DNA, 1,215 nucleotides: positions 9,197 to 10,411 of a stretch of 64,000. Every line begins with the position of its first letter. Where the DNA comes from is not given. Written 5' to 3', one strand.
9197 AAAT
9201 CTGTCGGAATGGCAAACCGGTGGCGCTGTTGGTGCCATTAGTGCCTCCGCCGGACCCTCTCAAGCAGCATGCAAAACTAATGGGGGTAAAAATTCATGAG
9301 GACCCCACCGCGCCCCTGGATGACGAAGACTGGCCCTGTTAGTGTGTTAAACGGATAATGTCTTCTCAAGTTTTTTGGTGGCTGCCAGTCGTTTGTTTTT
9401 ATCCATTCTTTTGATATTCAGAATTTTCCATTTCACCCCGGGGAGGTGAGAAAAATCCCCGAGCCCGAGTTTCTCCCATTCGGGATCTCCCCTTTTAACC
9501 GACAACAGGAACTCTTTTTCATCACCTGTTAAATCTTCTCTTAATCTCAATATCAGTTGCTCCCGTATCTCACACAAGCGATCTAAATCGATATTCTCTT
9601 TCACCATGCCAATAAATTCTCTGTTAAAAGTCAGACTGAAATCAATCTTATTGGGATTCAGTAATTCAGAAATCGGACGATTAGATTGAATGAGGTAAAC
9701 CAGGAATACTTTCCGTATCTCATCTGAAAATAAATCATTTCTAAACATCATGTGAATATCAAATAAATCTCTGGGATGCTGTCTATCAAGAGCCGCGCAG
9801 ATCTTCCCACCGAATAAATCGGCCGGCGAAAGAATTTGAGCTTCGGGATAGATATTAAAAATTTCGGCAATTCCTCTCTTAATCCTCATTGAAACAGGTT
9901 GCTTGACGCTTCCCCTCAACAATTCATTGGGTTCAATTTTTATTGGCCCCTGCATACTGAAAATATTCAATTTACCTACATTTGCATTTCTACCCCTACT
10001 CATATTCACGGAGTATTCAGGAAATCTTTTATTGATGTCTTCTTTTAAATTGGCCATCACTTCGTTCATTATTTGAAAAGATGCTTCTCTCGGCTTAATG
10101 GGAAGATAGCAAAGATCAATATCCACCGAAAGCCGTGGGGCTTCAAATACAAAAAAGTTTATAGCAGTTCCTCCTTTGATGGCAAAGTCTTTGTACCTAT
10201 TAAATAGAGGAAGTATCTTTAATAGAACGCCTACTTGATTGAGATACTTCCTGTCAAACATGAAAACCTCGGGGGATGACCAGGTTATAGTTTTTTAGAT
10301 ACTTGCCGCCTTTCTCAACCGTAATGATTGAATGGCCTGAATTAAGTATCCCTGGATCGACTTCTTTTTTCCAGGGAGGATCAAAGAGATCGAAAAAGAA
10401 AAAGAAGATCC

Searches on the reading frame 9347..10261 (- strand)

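Call 59: search_protein_families(library=pfam, proteins=[window:9347-10261:-], max_evalue=0.001)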
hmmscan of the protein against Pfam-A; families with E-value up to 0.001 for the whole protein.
window:9347-10261:- (304 aa): 1 family
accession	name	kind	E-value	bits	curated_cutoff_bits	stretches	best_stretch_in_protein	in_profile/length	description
PF08843.17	AbiEii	-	4e-30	105.9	22.5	1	17-261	6-229/238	Nucleotidyl transferase AbiEii toxin, Type IV TA system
